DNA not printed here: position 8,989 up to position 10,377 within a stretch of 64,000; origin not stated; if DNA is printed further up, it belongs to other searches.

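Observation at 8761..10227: Radical-SAM enzyme with SPASM/twitch-like C-terminal region, co-operonic with a cysteine-less IscA/HesB-fold protein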

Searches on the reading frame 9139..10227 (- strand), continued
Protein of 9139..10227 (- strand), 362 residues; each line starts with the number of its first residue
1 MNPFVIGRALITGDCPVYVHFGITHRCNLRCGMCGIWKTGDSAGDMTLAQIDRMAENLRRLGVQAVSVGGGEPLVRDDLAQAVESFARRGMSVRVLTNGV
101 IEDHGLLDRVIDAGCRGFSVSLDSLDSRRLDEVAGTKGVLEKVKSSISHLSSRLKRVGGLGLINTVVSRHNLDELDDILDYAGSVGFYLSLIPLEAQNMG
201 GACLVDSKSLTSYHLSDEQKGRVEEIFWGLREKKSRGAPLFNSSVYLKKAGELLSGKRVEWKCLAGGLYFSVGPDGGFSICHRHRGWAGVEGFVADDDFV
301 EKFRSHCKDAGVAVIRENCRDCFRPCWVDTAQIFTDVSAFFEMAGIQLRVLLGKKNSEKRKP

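Call 37: predict_structure(alignment_id=A3)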
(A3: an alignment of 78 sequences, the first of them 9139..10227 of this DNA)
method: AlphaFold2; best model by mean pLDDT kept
length: 362 residues; sequences in the alignment: 78
mean_pLDDT: 94.2   pTM: 0.92
mean pLDDT of the five models: 94.2, 94.1, 93.6, 92.1, 92.1
residues with pLDDT >= 90: 307; 70-90: 50; 50-70: 3; < 50: 2
segments of 3 or more residues with pLDDT < 50: none
pLDDT, mean of each block of 10 residues (from residue 1): 93 95 96 90 97 98 97 97 98 98 97 98 98 96 98 96 98 98 98 83 80 95 98 98 98 95 94 96 89 97 91 89 91 96 96 76 44
secondary structure, 60 per line:
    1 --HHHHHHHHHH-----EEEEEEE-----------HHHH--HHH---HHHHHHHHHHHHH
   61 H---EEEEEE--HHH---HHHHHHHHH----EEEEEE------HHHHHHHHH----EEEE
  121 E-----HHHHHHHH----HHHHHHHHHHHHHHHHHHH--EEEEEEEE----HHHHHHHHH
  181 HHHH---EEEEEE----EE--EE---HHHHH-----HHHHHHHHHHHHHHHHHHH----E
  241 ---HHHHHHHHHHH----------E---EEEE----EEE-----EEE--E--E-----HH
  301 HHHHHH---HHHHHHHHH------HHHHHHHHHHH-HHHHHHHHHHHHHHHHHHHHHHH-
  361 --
elements in order: H3-12 E18-24 H36-39 H48-61 E65-70 H79-87 E92-97 H104-112 E117-121 H127-134 H139-157 E160-167 H172-184 E188-193 H207-211 H217-235 H244-254 E269-272 E277-279 E285-287 H299-306 H310-318 H325-335 H337-359
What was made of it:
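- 9139..10227 (-): Radical-SAM enzyme gene, 362 aa, an uncharacterised subfamily. AlphaFold model pLDDT 94 (call 37).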

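Call 42: fold_search(model_id=the predicted structure, library=pdb)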
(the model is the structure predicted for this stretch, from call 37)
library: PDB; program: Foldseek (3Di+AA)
matches with E <= 10: 1801; with E <= 0.001: 141
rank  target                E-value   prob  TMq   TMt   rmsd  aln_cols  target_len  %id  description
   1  6c8v                  1.4e-13  1.00  0.56  0.64   7.9       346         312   18  X-ray structure of PqqE from Methylobacterium extorquens (released 2018-02-14)
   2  5wgg_A                3.8e-13  1.00  0.53  0.45  10.5       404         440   18  Structural Insights into Thioether Bond Formation in the Biosynthesis of Sactipeptides (released 2017-07-26)
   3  7vob                  5.7e-13  1.00  0.64  0.70   5.5       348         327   20  The crystal structure of a Radical SAM Enzyme BlsE involved in the Biosynthesis of Blasticidin S (released 2022-05-04)
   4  5why_B                6.3e-13  1.00  0.53  0.47  10.3       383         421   16  Structural Insights into Thioether Bond Formation in the Biosynthesis of Sactipeptides (released 2017-07-26)
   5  6efn                  7.1e-13  1.00  0.63  0.60   4.2       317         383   15  Structure of a RiPP maturase, SkfB (released 2018-10-24)
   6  5why_A                1.2e-12  1.00  0.56  0.50  10.0       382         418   16  Structural Insights into Thioether Bond Formation in the Biosynthesis of Sactipeptides (released 2017-07-26)
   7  5v1s_A                3.1e-12  1.00  0.61  0.53   5.1       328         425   16  Crystal structure of Streptococcus suis SuiB bound to S-adenosylmethionine (released 2017-08-30)
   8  5v1q_A                5.2e-12  1.00  0.60  0.51   5.1       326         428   16  Crystal structure of Streptococcus suis SuiB (released 2017-08-30)
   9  5v1q_B                6.1e-12  1.00  0.61  0.51   5.1       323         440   17  Crystal structure of Streptococcus suis SuiB (released 2017-08-30)
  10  2fb2_B                1.1e-11  1.00  0.53  0.58   8.1       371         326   18  Structure of the MoaA Arg17/266/268/Ala triple mutant (released 2006-05-09)
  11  9dfn                  1.7e-11  1.00  0.55  0.69   7.3       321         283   19  X-ray crystal structure of the second viperin-like enzyme from Trichoderma virens with bound CTP and SAM (released 2025-02-19)
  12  9dfw_B                1.7e-11  1.00  0.54  0.66   4.3       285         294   17  X-ray crystal structure of an engineered Viperin-like enzyme from T. virens with bound CTP and SAM (released 2025-02-12)
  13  5v1s_B                2.2e-11  1.00  0.59  0.51   5.8       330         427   16  Crystal structure of Streptococcus suis SuiB bound to S-adenosylmethionine (released 2017-08-30)
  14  6q2p_B                2.7e-11  1.00  0.59  0.71   5.4       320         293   18  Crystal structure of mouse viperin bound to cytidine triphosphate and S-adenosylhomocysteine (released 2020-01-22)
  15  2fb2_A                2.9e-11  1.00  0.54  0.59   7.1       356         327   19  Structure of the MoaA Arg17/266/268/Ala triple mutant (released 2006-05-09)
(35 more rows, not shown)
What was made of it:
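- On Twitch-type radical-SAM enzymes (BtrN, MoaA, SkfB class): The fold search lists BlsE and SkfB at TM 0.63-0.64 (call 42).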

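Call 50: find_encoding_contigs(protein=P0017, flank=7000, max_places=2)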
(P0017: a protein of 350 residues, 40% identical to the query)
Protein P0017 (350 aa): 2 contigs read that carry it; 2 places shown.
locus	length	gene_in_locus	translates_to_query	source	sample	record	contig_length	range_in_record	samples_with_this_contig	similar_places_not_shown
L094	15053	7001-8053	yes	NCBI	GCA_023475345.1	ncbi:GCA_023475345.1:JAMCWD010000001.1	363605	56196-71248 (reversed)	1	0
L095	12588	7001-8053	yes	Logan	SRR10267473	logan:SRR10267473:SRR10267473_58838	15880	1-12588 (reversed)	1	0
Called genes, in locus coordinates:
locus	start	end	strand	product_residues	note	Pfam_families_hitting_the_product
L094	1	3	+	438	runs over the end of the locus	PF00501:AMP-binding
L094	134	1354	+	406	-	PF01041:DegT_DnrJ_EryC1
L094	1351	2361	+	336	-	PF04055:Radical_SAM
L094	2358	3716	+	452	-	PF23545:Zn_ribbon_HMPTM, PF04055:Radical_SAM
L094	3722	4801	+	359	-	PF01136:Peptidase_U32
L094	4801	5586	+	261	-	-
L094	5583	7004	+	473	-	PF02310:B12-binding, PF04055:Radical_SAM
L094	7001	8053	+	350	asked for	PF04055:Radical_SAM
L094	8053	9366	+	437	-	PF00501:AMP-binding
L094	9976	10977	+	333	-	-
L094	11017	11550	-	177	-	PF02677:QueH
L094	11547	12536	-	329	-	-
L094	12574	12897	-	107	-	PF09723:Zn_ribbon_8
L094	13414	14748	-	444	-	-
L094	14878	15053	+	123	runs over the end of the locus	-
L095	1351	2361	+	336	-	PF04055:Radical_SAM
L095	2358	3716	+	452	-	PF23545:Zn_ribbon_HMPTM, PF04055:Radical_SAM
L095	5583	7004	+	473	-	PF02310:B12-binding, PF04055:Radical_SAM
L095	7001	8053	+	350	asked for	PF04055:Radical_SAM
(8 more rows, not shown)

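Call 51: find_encoding_contigs(protein=P0061, flank=7000, max_places=4)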
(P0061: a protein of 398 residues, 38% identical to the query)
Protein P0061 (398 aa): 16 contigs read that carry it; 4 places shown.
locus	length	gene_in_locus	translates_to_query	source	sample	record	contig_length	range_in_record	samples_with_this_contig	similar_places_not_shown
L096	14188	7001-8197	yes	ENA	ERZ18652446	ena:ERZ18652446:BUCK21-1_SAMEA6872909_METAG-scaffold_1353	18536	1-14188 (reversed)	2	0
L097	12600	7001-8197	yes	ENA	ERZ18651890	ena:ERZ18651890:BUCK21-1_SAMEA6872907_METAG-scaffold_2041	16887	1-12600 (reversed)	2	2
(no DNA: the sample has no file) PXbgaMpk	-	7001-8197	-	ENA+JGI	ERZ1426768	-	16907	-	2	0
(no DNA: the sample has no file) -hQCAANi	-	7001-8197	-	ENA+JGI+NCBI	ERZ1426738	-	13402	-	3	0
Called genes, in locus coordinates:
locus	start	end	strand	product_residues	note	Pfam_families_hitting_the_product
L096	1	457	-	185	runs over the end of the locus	PF01327:Pep_deformylase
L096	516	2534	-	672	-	PF01663:Phosphodiest (weak), PF00884:Sulfatase (weak), PF01676:Metalloenzyme (faint)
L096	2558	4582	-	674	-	PF01663:Phosphodiest, PF01676:Metalloenzyme (weak), PF00884:Sulfatase (weak)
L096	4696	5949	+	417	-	PF01212:Beta_elim_lyase (weak), PF00155:Aminotran_1_2 (faint), PF00266:Aminotran_5 (faint), PF01041:DegT_DnrJ_EryC1, PF01053:Cys_Met_Meta_PP (weak), PF01041:DegT_DnrJ_EryC1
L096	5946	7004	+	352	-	PF04055:Radical_SAM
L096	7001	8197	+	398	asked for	PF04055:Radical_SAM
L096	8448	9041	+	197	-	PF12679:ABC2_membrane_2, PF12698:ABC2_membrane_3, PF13346:ABC2_membrane_5 (faint)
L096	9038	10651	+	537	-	PF23357:DUF7088, PF09822:ABC_transp_aux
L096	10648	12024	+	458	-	PF14238:DUF4340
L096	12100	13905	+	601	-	-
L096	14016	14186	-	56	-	?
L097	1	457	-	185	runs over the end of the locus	PF01327:Pep_deformylase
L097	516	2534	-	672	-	PF01663:Phosphodiest (weak), PF00884:Sulfatase (weak), PF01676:Metalloenzyme (faint)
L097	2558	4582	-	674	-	PF01663:Phosphodiest, PF01676:Metalloenzyme (weak), PF00884:Sulfatase (weak)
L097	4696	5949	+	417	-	PF01212:Beta_elim_lyase (weak), PF00155:Aminotran_1_2 (faint), PF00266:Aminotran_5 (faint), PF01041:DegT_DnrJ_EryC1, PF01053:Cys_Met_Meta_PP (weak), PF01041:DegT_DnrJ_EryC1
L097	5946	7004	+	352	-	PF04055:Radical_SAM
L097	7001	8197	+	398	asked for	PF04055:Radical_SAM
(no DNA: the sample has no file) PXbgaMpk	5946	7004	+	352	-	PF04055:Radical_SAM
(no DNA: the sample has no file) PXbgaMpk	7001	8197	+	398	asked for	PF04055:Radical_SAM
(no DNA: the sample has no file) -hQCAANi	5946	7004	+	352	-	PF04055:Radical_SAM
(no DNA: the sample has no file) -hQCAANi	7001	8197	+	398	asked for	PF04055:Radical_SAM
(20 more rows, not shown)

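Call 52: find_encoding_contigs(protein=P0001, flank=10000, max_places=1)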
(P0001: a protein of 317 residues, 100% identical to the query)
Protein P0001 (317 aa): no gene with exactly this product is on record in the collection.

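Call 56: search_solved_structures(query=A3, max_evalue=0.001, show_alignments=0)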
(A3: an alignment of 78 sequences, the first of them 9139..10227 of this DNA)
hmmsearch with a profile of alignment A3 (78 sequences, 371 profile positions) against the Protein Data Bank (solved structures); distinct sequences matched with E-value up to 0.001: 35.
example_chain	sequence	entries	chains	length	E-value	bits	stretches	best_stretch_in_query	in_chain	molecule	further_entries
6c8v_A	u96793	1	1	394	8.3e-28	100.2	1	24-190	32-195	Coenzyme PQQ synthesis protein E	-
1tv7_A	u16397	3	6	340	1.7e-23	86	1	24-195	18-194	Molybdenum cofactor biosynthesis protein A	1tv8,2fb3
2fb2_A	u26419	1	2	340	2.7e-23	85.4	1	25-195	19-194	Molybdenum cofactor biosynthesis protein A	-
7vob_C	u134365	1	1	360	6e-23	84.2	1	28-190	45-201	Cytosylglucuronate decarboxylase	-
7voc_C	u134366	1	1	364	6.2e-23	84.2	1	28-190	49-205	Cytosylglucuronate decarboxylase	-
6efn_A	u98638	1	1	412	1e-22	83.5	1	19-193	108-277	Sporulation killing factor maturation protein SkfB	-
8wm2_A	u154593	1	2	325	4.7e-17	64.8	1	14-127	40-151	Fe-S radical SAM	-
5wgg_A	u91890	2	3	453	7.6e-17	64.1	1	25-327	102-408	Radical SAM domain protein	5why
7tol_A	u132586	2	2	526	1.5e-15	59.9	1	19-200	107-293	glycerol dibiphytanyl glycerol tetraether - macrocyclic archaeol synthase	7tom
5vsl_A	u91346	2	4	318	2.1e-15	59.4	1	14-177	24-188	Radical S-adenosyl methionine domain-containing protein 2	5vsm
6q2p_A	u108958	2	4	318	2.5e-15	59.2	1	14-177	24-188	Radical S-adenosyl methionine domain-containing protein 2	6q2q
9dfu_A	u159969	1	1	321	6.8e-15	57.7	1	17-194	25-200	Radical SAM core domain-containing protein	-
9dfn_A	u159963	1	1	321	1.8e-14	56.4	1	17-194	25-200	Radical SAM core domain-containing protein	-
5v1q_A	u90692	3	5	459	1.9e-14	56.2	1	30-303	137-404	Radical SAM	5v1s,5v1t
7n7h_A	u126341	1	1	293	1.8e-13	53.1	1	18-177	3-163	VIPERIN-LIKE ENZYME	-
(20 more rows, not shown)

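Call 57: search_protein_families(library=pfam, proteins=[P0034, P0017, P0022, P0008, P0010], max_evalue=10)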
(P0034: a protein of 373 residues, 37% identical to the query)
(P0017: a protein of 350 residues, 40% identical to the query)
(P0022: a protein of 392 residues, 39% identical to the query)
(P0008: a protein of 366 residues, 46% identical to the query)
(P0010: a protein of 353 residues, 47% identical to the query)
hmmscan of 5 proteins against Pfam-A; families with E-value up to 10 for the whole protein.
P0034 (373 aa): 4 families
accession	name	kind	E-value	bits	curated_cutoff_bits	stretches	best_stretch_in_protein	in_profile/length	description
PF04055.27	Radical_SAM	-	3.3e-27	96.1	29.5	1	26-183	3-164/166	Radical SAM superfamily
PF11946.13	DUF3463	-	3.3e-06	27.4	31.3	1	223-342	21-131/134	Domain of unknown function (DUF3463)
PF13353.11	Fer4_12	-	0.002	18.9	22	1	28-106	13-95/137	4Fe-4S single cluster domain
PF13186.11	SPASM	-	0.037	14.7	21.5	1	266-309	1-50/67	Iron-sulfur cluster-binding domain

P0017 (350 aa): 1 family
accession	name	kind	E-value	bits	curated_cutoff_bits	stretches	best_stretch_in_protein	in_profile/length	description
PF04055.27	Radical_SAM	-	1.7e-21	77.5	29.5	1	23-179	3-165/166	Radical SAM superfamily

P0022 (392 aa): 2 families
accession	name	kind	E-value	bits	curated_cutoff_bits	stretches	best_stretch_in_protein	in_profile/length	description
PF04055.27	Radical_SAM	-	2.4e-25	90.1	29.5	1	28-187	3-166/166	Radical SAM superfamily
PF13353.11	Fer4_12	-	0.064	14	22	1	30-87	13-70/137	4Fe-4S single cluster domain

P0008 (366 aa): 4 families
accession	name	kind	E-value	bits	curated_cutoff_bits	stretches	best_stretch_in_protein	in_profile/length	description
PF04055.27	Radical_SAM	-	1.8e-25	90.5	29.5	1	23-153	3-139/166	Radical SAM superfamily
PF13353.11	Fer4_12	-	0.0055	17.4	22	1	25-78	13-66/137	4Fe-4S single cluster domain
PF11946.13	DUF3463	-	0.022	15.1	31.3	1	219-345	20-131/134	Domain of unknown function (DUF3463)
PF13186.11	SPASM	-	0.025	15.3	21.5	1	263-324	1-66/67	Iron-sulfur cluster-binding domain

P0010 (353 aa): 2 families
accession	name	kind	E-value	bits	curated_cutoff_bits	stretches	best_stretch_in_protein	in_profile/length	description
PF04055.27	Radical_SAM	-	2.8e-22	80.1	29.5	1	23-155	3-142/166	Radical SAM superfamily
PF13353.11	Fer4_12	-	0.0057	17.4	22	1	25-91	13-82/137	4Fe-4S single cluster domain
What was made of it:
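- On HpnH / DUF3463 (PF11946): P0034 scores 27.4 and P0008 scores 15.1 against a cutoff of 31.3 (call 57).
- Tried and rejected: HpnH/DUF3463 membership is sub-threshold only (call 57).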

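Call 61: search_protein_families(library=ncbifam, proteins=[L008:7671-8147:-, L008:7037-7720:-, L094:1351-2361:+, L096:5946-7004:+], max_evalue=0.001)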
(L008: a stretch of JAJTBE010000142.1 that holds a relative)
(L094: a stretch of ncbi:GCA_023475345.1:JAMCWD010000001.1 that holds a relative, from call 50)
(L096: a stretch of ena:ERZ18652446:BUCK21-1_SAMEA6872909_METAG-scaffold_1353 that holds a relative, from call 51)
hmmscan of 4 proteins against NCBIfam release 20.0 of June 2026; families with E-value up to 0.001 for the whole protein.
L008:7671-8147:- (158 aa): 7 families
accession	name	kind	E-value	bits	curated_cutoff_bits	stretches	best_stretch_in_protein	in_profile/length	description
TIGR00142.1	hycI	equivalog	1.2e-34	119.2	119.1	1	15-158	2-142/146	hydrogenase maturation peptidase HycI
TIGR00072.1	hydrog_prot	superfamily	8.3e-30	103.7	47.45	1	15-157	1-144/145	hydrogenase maturation protease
TIGR00130.1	frhD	equivalog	7.4e-13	48.9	134.95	1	12-154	3-147/153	coenzyme F420-reducing hydrogenase, FrhD protein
TIGR00140.1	hupD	subfamily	3e-12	46.7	151.8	1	14-154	1-143/151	HyaD/HybD family hydrogenase maturation endopeptidase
NF045519.1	NiFeSe_H2_mat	exception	1.7e-08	34.4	190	1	13-152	2-141/152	NiFeSe hydrogenase maturation protease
NF007777.0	PRK10466.1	equivalog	1.4e-07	31.4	190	1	13-154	2-145/164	HyaD/HybD family hydrogenase maturation endopeptidase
NF007616.0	PRK10264.1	equivalog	3.1e-07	30.3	261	1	12-133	4-127/195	hydrogenase 1 maturation protease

L008:7037-7720:- (227 aa): 4 families
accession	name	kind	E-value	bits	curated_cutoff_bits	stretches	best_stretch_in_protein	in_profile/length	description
TIGR03566.1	FMN_reduc_MsuE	equivalog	1.3e-06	28.3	212.5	1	48-170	1-112/174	FMN reductase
NF007859.0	PRK10569.1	equivalog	1.5e-06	28.1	225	1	47-146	1-92/191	NADPH-dependent FMN reductase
TIGR03567.1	FMN_reduc_SsuE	equivalog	1.7e-06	28.1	164.05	1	49-146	2-91/171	NADPH-dependent FMN reductase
NF004050.0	PRK05569.1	subfamily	0.00059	20.2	136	0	115-178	43-102/141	flavodoxin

L094:1351-2361:+ (336 aa): 74 families (the best 25 are shown)
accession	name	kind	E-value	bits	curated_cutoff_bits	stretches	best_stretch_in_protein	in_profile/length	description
TIGR03961.1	rSAM_PTO1314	hypoth_equivalog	7.6e-32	110.9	306.05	1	32-314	30-308/332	PTO1314 family radical SAM protein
TIGR02109.1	PQQ_syn_pqqE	equivalog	3.4e-29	101.9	381.35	1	23-273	5-258/358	pyrroloquinoline quinone biosynthesis protein PqqE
NF050035.1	rSAM_WgK_link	exception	1.1e-23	83.8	650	1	22-182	6-175/367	radical SAM/SPASM peptide maturase WgkB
TIGR02668.1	moaA_archaeal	equivalog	1.1e-23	83.7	325.25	1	29-190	14-184/303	GTP 3',8-cyclase MoaA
TIGR02666.1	moaA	equivalog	2.8e-23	82.4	284.05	1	29-178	14-180/336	GTP 3',8-cyclase MoaA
NF001199.0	PRK00164.2-1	equivalog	1.6e-22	80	231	1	29-184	16-181/308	GTP 3',8-cyclase MoaA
TIGR04317.1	W_rSAM_matur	equivalog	1.4e-19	70.4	380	1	28-200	7-195/349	tungsten cofactor oxidoreductase radical SAM maturase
TIGR03962.1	mycofact_rSAM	equivalog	1.7e-19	70.2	265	1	23-288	10-276/339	mycofactocin radical SAM maturase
TIGR04545.1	rSAM_ahbD_hemeb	equivalog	2.3e-19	70.1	500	1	30-236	5-220/339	heme b synthase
NF047865.1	rSAM_PapB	equivalog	2.3e-19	69.8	340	1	27-280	5-273/330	PapB family radical SAM/SPASM ranthipeptide maturase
TIGR04053.2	TIGR04053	equivalog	3.6e-19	69.2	395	1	23-191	6-185/366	TIGR04053 family radical SAM/SPASM domain-containing protein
TIGR04051.1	rSAM_NirJ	equivalog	3.8e-19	68.9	515.45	1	27-191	4-175/354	heme d1 biosynthesis radical SAM protein NirJ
TIGR04303.1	GeoRSP_rSAM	equivalog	1.8e-18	67.2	400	1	24-274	4-258/325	GeoRSP system radical SAM/SPASM protein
NF045574.1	sacti_mat_StsB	exception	2.5e-18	66.2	625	1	28-193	99-270/466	StsB family radical SAM/SPASM domain sactipeptide maturase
TIGR03978.1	rSAM_paired_1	equivalog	1.6e-17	63.4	370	1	26-272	84-356/466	His-Xaa-Ser system radical SAM maturase HxsB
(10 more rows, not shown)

L096:5946-7004:+ (352 aa): 48 families (the best 25 are shown)
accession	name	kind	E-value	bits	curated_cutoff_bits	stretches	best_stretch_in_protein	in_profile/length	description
TIGR03962.1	mycofact_rSAM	equivalog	1.5e-23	83.5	265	1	21-299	7-282/339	mycofactocin radical SAM maturase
TIGR03961.1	rSAM_PTO1314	hypoth_equivalog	4.8e-23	82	306.05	1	21-241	18-234/332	PTO1314 family radical SAM protein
TIGR04055.1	rSAM_NirJ2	equivalog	7e-22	78.4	500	1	32-296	6-270/326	putative heme d1 biosynthesis radical SAM protein NirJ2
TIGR04545.1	rSAM_ahbD_hemeb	equivalog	2.1e-21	76.7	500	1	31-188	5-170/339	heme b synthase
TIGR02109.1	PQQ_syn_pqqE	equivalog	1.4e-19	70.3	381.35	1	23-184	4-173/358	pyrroloquinoline quinone biosynthesis protein PqqE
TIGR04051.1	rSAM_NirJ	equivalog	1.4e-19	70.3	515.45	1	32-183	8-166/354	heme d1 biosynthesis radical SAM protein NirJ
TIGR04347.1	pseudo_SAM_Halo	equivalog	2.6e-19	69.8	525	1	28-224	40-242/390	TIGR04347 family pseudo-SAM/SPASM protein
NF049973.1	radical_Rv1681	equivalog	3.7e-19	68.8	380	1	30-190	76-244/326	Rv1681 family radical SAM protein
NF050035.1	rSAM_WgK_link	exception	6e-19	68.3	650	1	24-183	7-174/367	radical SAM/SPASM peptide maturase WgkB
TIGR02666.1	moaA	equivalog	3.2e-18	65.8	284.05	1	30-189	14-189/336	GTP 3',8-cyclase MoaA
TIGR02668.1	moaA_archaeal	equivalog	1.7e-17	63.3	325.25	1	27-185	11-179/303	GTP 3',8-cyclase MoaA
TIGR03913.1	rad_SAM_trio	equivalog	5.9e-17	61.2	591.75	1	24-292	17-294/477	GDL motif peptide-associated radical SAM/SPASM maturase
TIGR04546.1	rSAM_ahbC_deAc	equivalog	6.7e-17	61.3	650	1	28-181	41-201/390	12,18-didecarboxysiroheme deacetylase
TIGR04103.1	rSAM_nif11_3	equivalog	3e-16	59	725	1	32-296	11-284/412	nif11-class peptide radical SAM maturase 3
TIGR04303.1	GeoRSP_rSAM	equivalog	3.7e-16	59.6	400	1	24-184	3-168/325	GeoRSP system radical SAM/SPASM protein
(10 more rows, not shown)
